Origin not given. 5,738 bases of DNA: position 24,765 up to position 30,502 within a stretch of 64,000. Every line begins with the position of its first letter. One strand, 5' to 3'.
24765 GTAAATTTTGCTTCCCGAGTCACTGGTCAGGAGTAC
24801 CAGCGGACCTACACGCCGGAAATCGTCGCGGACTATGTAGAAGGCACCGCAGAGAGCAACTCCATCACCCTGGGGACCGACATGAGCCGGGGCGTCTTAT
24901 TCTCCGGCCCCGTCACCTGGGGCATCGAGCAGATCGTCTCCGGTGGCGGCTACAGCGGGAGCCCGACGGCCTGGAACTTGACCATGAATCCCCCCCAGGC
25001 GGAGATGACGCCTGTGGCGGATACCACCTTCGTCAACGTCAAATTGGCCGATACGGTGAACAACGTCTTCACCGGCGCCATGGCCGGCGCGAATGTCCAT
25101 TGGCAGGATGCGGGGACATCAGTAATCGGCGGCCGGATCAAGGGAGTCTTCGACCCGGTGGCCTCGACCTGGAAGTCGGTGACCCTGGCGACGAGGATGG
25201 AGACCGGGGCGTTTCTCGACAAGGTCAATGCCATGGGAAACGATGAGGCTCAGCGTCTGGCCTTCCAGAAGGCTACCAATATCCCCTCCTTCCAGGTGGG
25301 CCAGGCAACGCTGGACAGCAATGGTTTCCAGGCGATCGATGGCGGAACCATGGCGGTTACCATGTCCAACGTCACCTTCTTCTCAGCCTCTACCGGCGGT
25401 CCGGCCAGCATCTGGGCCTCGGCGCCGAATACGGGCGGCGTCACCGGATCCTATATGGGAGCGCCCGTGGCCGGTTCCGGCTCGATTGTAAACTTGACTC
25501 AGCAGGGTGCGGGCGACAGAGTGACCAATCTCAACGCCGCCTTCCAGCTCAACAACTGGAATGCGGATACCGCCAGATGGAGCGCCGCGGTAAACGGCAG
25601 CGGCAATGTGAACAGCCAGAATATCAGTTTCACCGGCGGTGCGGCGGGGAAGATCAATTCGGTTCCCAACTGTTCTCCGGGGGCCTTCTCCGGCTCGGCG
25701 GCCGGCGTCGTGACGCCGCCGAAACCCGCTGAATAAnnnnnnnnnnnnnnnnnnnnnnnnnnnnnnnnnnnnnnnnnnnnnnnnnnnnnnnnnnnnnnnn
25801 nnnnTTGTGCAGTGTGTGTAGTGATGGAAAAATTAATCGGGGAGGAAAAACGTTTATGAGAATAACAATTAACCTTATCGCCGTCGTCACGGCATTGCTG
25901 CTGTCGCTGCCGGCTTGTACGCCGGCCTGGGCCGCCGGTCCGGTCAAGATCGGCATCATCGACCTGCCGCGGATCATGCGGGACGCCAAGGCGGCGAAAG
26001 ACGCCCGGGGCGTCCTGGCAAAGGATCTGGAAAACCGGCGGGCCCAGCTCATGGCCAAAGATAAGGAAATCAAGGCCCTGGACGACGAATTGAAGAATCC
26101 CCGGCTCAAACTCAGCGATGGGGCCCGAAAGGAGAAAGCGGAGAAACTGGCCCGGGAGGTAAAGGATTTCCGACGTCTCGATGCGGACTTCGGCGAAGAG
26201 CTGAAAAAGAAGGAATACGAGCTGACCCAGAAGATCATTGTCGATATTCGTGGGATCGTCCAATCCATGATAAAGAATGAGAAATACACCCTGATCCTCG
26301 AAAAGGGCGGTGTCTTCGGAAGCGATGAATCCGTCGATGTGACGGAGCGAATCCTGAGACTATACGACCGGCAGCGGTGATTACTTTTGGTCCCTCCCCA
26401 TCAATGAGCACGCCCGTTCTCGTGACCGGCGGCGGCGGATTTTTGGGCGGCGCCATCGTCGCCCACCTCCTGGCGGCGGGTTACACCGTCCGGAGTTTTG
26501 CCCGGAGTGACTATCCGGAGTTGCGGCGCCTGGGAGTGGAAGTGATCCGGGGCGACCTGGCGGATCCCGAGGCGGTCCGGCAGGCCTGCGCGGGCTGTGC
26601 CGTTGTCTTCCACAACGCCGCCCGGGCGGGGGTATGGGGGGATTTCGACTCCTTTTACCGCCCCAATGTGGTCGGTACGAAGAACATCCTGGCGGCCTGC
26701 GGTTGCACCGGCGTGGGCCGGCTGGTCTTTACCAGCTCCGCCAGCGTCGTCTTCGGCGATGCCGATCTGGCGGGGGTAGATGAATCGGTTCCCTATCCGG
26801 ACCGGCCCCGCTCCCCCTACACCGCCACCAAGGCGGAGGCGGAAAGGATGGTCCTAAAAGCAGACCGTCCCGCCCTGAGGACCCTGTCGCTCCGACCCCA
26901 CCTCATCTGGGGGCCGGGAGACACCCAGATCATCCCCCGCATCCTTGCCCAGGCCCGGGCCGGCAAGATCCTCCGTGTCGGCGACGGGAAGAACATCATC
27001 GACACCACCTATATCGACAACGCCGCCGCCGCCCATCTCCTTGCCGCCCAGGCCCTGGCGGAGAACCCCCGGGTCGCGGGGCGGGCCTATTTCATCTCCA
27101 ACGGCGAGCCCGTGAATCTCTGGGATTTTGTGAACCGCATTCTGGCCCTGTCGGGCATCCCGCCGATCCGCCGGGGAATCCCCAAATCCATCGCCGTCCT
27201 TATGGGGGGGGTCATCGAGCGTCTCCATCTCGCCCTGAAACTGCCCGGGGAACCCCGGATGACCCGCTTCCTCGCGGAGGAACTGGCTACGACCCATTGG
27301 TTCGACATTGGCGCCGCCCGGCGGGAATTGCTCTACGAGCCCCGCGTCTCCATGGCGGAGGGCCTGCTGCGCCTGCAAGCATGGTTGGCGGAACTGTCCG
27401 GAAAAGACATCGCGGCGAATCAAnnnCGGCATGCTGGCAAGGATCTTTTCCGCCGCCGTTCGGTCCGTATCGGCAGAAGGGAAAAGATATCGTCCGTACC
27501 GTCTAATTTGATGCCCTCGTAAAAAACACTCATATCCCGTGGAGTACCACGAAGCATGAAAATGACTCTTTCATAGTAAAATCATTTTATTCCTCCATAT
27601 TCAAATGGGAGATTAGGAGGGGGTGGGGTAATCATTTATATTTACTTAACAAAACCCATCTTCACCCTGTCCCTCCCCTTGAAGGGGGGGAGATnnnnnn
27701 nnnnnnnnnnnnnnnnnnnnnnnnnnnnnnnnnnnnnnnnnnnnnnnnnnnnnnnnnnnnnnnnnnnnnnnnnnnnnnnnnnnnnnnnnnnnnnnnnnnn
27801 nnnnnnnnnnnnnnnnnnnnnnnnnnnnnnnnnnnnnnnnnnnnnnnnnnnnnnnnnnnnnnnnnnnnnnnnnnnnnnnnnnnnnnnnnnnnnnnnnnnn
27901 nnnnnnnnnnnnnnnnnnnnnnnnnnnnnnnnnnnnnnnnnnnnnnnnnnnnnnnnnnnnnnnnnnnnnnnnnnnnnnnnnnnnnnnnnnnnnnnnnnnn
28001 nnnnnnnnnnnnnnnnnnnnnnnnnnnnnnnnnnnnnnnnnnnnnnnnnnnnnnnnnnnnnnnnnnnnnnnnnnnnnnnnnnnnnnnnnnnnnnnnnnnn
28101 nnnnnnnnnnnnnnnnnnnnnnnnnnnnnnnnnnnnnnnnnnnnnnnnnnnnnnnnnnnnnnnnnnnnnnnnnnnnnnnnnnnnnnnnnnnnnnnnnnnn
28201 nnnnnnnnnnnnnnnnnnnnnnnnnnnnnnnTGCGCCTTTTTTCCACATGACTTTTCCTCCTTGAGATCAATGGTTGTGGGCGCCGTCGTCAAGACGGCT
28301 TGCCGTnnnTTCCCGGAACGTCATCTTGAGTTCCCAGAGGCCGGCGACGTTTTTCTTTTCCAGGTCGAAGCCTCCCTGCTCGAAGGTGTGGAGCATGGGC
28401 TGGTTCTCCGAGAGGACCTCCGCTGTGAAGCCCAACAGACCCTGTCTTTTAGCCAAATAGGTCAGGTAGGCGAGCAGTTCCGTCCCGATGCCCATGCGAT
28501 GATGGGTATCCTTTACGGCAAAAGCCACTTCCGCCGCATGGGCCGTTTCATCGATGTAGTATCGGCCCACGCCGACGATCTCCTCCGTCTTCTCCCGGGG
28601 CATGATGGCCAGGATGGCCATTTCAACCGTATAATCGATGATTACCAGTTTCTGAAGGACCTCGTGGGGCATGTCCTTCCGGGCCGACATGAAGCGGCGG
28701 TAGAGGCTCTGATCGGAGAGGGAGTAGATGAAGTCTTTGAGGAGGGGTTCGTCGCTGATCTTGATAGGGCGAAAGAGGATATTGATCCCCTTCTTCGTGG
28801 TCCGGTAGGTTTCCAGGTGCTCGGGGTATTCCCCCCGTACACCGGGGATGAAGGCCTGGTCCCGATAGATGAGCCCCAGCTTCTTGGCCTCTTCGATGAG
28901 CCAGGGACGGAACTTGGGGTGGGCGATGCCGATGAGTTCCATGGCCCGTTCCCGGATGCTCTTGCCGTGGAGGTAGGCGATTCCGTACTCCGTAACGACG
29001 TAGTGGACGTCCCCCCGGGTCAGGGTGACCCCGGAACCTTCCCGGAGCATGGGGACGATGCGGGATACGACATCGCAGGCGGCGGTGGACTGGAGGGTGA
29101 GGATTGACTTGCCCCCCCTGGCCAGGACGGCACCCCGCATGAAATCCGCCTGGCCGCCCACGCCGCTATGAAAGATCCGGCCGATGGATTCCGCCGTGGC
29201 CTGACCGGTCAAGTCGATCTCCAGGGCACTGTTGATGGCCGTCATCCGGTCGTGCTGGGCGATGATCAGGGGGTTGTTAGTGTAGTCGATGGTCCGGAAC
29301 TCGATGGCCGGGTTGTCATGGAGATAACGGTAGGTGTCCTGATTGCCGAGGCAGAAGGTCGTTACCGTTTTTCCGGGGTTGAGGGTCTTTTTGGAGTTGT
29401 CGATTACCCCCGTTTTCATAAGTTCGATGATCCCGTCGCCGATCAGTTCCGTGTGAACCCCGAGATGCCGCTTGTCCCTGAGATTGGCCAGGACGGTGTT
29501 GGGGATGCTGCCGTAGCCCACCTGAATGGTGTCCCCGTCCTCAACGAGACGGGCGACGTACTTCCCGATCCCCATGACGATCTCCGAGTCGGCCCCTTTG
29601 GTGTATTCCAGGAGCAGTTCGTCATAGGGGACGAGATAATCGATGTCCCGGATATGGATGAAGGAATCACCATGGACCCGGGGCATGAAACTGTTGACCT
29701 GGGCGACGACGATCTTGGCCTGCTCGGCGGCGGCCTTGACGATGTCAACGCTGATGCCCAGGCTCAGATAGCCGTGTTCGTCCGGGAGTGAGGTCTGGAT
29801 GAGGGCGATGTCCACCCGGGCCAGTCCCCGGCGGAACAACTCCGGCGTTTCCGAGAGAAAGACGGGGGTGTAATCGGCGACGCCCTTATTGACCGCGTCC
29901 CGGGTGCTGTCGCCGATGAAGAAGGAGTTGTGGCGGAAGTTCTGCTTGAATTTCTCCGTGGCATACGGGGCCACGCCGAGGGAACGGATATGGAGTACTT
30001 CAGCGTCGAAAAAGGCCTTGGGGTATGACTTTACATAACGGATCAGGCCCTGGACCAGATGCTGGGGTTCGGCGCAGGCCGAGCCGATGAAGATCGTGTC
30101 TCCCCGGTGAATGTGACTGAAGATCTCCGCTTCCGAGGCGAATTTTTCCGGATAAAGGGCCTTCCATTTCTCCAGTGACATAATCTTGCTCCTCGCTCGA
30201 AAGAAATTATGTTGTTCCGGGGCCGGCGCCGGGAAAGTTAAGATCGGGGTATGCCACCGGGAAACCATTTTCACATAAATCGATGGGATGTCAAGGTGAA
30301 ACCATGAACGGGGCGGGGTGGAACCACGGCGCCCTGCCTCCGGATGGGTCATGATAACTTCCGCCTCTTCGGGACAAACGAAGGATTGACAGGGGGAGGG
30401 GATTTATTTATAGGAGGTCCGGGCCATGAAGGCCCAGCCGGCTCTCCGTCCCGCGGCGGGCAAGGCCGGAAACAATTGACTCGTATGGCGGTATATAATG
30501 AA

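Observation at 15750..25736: The giant proteins are built from a large (about 330-430 aa) super-repeat I cannot assign to any known adhesin or RTX/cadherin/Ig repeat class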

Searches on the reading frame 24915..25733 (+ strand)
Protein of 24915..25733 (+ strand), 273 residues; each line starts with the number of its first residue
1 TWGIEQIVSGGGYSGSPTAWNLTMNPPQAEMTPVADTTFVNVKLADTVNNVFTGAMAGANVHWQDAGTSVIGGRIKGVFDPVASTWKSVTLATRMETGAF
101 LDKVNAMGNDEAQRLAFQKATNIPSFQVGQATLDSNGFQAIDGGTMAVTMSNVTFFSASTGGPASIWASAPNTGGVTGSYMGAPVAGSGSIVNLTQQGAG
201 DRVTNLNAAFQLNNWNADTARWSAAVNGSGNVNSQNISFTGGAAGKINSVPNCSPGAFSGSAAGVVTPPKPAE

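Call 41: search_protein_families(library=ncbifam, proteins=[window:24915-25733:+], max_evalue=1)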
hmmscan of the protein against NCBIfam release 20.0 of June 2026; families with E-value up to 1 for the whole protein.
window:24915-25733:+ (273 aa): 3 families
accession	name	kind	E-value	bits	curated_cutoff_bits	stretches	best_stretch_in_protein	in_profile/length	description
NF033087.1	bla_subclass_B2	equivalog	0.0047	16.7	240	1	42-107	58-121/221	subclass B2 metallo-beta-lactamase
NF012225.0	blaSFH_gen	exception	0.022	14.2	440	1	42-96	81-133/252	SFH-related subclass B2 metallo-beta-lactamase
NF038003.2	blaPFM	exception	0.11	11.9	525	1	41-95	81-133/253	PFM family subclass B2 metallo-beta-lactamase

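Call 61: find_homologous_proteins(query=A5, max_evalue=0.00001)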
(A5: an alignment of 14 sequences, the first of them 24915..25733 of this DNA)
Query A5 (14 sequences) (273 aa, profile of the alignment): 8 proteins with E <= 0.00001 among 8000 candidates.
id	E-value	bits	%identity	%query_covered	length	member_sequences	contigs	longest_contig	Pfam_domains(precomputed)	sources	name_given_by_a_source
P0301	2.1e-70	255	38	98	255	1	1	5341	-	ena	-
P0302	3.4e-69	251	33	97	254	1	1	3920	-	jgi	-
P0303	1.5e-62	229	31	96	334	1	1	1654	-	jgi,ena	-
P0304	1.9e-61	226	34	72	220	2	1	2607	-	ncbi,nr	ncbi:MAG TPA: hypothetical protein PLW88_04405, partial [Syntrophorhabdaceae bacterium]|nr:hypotheti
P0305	4.5e-57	212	39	97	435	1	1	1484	-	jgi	jgi:hypothetical protein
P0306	3.5e-36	143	31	99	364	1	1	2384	-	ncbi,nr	ncbi:MAG TPA: hypothetical protein PK114_07585, partial [Smithellaceae bacterium]|nr:hypothetical pr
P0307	3.8e-34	136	35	57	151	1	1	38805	-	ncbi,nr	ncbi:MAG TPA: hypothetical protein PLT63_02065, partial [Syntrophales bacterium]|nr:hypothetical pro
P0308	1.2e-28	118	99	53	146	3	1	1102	-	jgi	-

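Call 68: predict_structure(alignment_id=A6)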
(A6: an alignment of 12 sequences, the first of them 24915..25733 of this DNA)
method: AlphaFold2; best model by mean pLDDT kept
length: 273 residues; sequences in the alignment: 12
mean_pLDDT: 86.5   pTM: 0.86
mean pLDDT of the five models: 86.5, 84.4, 83.9, 82.8, 82.1
residues with pLDDT >= 90: 158; 70-90: 82; 50-70: 25; < 50: 8
segments of 3 or more residues with pLDDT < 50: 27-33
pLDDT, mean of each block of 10 residues (from residue 1): 84 74 54 65 78 90 90 92 90 94 95 95 96 94 92 95 93 87 77 90 93 88 93 93 87 78 87 55
secondary structure, 60 per line:
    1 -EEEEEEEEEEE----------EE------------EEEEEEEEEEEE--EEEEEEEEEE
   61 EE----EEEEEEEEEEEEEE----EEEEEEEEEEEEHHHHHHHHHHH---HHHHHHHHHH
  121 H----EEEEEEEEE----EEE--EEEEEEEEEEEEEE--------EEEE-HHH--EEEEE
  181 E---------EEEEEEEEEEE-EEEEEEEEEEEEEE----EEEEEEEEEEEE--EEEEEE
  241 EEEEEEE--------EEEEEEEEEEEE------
elements in order: E2-12 E37-48 E51-62 E67-80 E85-96 H97-107 H111-121 E126-134 E139-141 E144-157 E166-169 E176-181 E191-201 E203-216 E221-232 E235-247 E256-267

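Call 70: fold_search(model_id=the predicted structure, library=pdb)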
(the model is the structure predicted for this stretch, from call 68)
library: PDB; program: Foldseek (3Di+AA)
matches with E <= 10: 929; with E <= 0.001: 0
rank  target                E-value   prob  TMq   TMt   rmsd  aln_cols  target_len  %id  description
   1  4xrw                  2.1e-03  0.20  0.14  0.13  19.7       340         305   11  Crystal structure of the di-domain ARO/CYC BexL from the BE-7585A biosynthetic pathway (released 2015-12-02)
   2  6ofo_A                7.6e-03  0.13  0.14  0.15  19.5       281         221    9  Crystal structure of split green fluorescent protein (GFP); s10 circular permutant (194-195) (released 2019-07-10)
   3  4e1s                  3.1e-02  0.23  0.17  0.19  18.4       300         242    8  X-ray crystal structure of the transmembrane beta-domain from intimin from EHEC strain O157:H7 (released 2012-06-13)
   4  6b7t_A                3.6e-02  0.06  0.11  0.12  20.3       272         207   11  Truncated strand 10-less green fluorescent protein (released 2017-12-27)
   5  5g26                  4.0e-02  0.21  0.16  0.18  18.4       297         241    9  Unveiling the Mechanism Behind the in-meso Crystallization of Membrane Proteins (released 2017-02-15)
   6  8prn                  4.9e-02  0.09  0.15  0.15  20.9       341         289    8  E1M, K50A, R52A, D97A, E99A MUTANT OF RH. BLASTICA PORIN (released 1998-08-12)
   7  5jql_G                6.0e-02  0.38  0.13  0.19  18.4       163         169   10  Crystal Structure of Phosphatidic acid Transporter Ups1/Mdm35 Void of Bound Phospholipid from Saccharomyces Cerevisiae (released 2017-07-12)
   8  7prn                  6.0e-02  0.08  0.14  0.14  19.2       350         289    9  E1M, D97A, E99A MUTANT OF RH. BLASTICA PORIN (released 1998-08-12)
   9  3fid_A                6.3e-02  0.20  0.17  0.16  16.9       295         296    6  LpxR from Salmonella typhimurium (released 2009-02-10)
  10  6kyl_D                8.1e-02  0.35  0.13  0.21  17.1       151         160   10  Crystal Structure of Phosphatidic acid Transporter Ups1/Mdm35 in Complex with (2R)-3-(phosphonooxy)propane-1,2-diyl di (released 2019-10-02)
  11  5jql_A                8.5e-02  0.30  0.13  0.18  18.3       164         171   10  Crystal Structure of Phosphatidic acid Transporter Ups1/Mdm35 Void of Bound Phospholipid from Saccharomyces Cerevisiae (released 2017-07-12)
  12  5jql_K                9.4e-02  0.25  0.13  0.19  18.7       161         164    9  Crystal Structure of Phosphatidic acid Transporter Ups1/Mdm35 Void of Bound Phospholipid from Saccharomyces Cerevisiae (released 2017-07-12)
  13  5jqm_C                9.4e-02  0.18  0.14  0.15  18.6       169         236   13  Crystal Structure of Phosphatidic acid Transporter Ups1/Mdm35 Void of Bound Phospholipid from Saccharomyces Cerevisiae (released 2017-07-12)
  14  5h7z_B                9.4e-02  0.09  0.15  0.14  21.2       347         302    8  Apo structure of immunity protein TplEi of T6SS from Pseudomonas aeruginosa (released 2017-10-04)
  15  5jqm_B                1.0e-01  0.30  0.15  0.17  16.9       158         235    9  Crystal Structure of Phosphatidic acid Transporter Ups1/Mdm35 Void of Bound Phospholipid from Saccharomyces Cerevisiae (released 2017-07-12)
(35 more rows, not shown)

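Call 89: search_solved_structures(query=A5, max_evalue=10)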
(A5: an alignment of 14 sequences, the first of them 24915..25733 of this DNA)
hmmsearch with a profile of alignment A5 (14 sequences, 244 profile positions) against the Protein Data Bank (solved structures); distinct sequences matched with E-value up to 10: 1.
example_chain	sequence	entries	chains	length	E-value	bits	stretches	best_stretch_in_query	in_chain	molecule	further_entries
4z4l_A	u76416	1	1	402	2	11.2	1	60-122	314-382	Cellobiose 2-epimerase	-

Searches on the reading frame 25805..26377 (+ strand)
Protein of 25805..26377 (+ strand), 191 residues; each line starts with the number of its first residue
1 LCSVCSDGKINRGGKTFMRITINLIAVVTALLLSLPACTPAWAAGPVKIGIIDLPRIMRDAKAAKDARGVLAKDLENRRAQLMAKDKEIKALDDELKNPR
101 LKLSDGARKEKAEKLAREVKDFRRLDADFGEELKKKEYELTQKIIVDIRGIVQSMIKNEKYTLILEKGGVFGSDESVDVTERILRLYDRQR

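Call 21: search_protein_families(library=pfam, proteins=[window:25805-26377:+], max_evalue=0.01)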
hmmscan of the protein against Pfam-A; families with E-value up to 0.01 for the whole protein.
window:25805-26377:+ (191 aa): 1 family
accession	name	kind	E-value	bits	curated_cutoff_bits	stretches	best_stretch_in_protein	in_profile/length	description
PF03938.19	OmpH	-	2.9e-25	89.6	32.4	1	48-185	1-139/141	Outer membrane protein (OmpH-like)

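Call 41: search_protein_families(library=ncbifam, proteins=[window:25805-26377:+], max_evalue=1)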
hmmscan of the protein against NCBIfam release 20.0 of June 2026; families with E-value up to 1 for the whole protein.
window:25805-26377:+ (191 aa): 2 families
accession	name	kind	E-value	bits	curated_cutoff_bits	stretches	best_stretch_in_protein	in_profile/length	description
NF008047.0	PRK10780.1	equivalog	8.2e-07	29.2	237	1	29-185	8-162/165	molecular chaperone Skp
TIGR00414.1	serS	equivalog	0.22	10.5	301.65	1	58-144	1-85/418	serine--tRNA ligase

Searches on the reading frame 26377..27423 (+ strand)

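Call 21: search_protein_families(library=pfam, proteins=[window:26377-27423:+], max_evalue=0.01)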
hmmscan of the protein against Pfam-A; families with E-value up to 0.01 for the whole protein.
window:26377-27423:+ (349 aa): 10 families
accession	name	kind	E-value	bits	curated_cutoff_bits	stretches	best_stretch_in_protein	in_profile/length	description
PF01073.25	3Beta_HSD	-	2.7e-58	197.7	22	1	15-261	1-270/280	3-beta hydroxysteroid dehydrogenase/isomerase family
PF01370.27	Epimerase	-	4.1e-39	134.9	20.9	1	14-230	1-231/240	NAD dependent epimerase/dehydratase family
PF16363.11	GDP_Man_Dehyd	-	9.6e-22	78.3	27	1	15-329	1-328/332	GDP-mannose 4,6 dehydratase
PF13460.12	NAD_binding_10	-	4.9e-16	59.6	27.2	1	18-159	1-131/184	NAD(P)H-binding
PF07993.18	NAD_binding_4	-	4.7e-15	55.9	20.1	1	55-182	64-210/258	Male sterility protein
PF04321.23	RmlD_sub_bind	-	1.2e-12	47.9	27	1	14-261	3-233/287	RmlD substrate binding domain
PF05368.20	NmrA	-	1.9e-11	44.5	27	1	13-121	4-107/298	NmrA-like family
PF02719.21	Polysacc_synt_2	-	4.3e-07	29.9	20.2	1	14-121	1-128/293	Polysaccharide biosynthesis protein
PF08659.16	KR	-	0.00073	19.9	22.6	0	14-129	3-144/180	KR domain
PF00106.31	adh_short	-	0.0081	16.1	26.6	0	14-75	3-72/195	short chain dehydrogenase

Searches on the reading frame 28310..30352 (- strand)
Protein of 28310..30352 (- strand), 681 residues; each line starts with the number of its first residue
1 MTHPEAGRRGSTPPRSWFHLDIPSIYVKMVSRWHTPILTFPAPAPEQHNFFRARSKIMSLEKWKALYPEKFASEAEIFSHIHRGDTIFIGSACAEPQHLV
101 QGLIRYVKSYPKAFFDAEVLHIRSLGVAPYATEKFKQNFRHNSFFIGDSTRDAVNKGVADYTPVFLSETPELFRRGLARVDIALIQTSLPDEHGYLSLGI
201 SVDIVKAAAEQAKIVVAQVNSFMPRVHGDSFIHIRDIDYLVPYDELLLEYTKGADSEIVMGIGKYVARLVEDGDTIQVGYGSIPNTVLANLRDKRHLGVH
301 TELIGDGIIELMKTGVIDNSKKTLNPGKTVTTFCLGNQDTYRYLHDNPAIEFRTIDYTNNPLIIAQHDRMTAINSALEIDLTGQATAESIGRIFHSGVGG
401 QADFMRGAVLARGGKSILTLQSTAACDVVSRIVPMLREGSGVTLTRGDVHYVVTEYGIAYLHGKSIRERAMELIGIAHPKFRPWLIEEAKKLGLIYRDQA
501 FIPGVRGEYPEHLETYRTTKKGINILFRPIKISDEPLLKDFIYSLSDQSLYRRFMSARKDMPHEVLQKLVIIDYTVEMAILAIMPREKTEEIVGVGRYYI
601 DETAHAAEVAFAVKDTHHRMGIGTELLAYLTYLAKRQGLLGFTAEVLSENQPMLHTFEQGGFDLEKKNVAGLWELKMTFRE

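Call 74: search_protein_families(library=pfam, proteins=[window:28310-30352:-], max_evalue=0.00001)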
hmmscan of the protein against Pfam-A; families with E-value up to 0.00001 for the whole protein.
window:28310-30352:- (681 aa): 7 families
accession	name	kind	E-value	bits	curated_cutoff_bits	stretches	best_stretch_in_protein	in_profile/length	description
PF13336.12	AcetylCoA_hyd_C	-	1.3e-62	210.7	23.7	1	336-489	1-154/154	Acetyl-CoA hydrolase/transferase C-terminal domain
PF02550.21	AcetylCoA_hydro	-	2.9e-49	168.2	24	1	66-245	10-191/198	Acetyl-CoA hydrolase/transferase N-terminal domain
PF00583.31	Acetyltransf_1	-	1.1e-11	45.5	20.7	1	584-662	37-116/116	Acetyltransferase (GNAT) family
PF13420.13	Acetyltransf_4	-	1.2e-06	29.1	24.3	1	588-666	56-138/155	Acetyltransferase (GNAT) domain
PF13302.13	Acetyltransf_3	-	3.7e-06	28.1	25.4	0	525-662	2-137/138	Acetyltransferase (GNAT) domain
PF13508.13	Acetyltransf_7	-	4e-06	27.5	27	0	588-662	10-82/84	Acetyltransferase (GNAT) domain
PF01144.29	CoA_trans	-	9e-06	25.7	23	0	262-316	4-64/217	Coenzyme A transferase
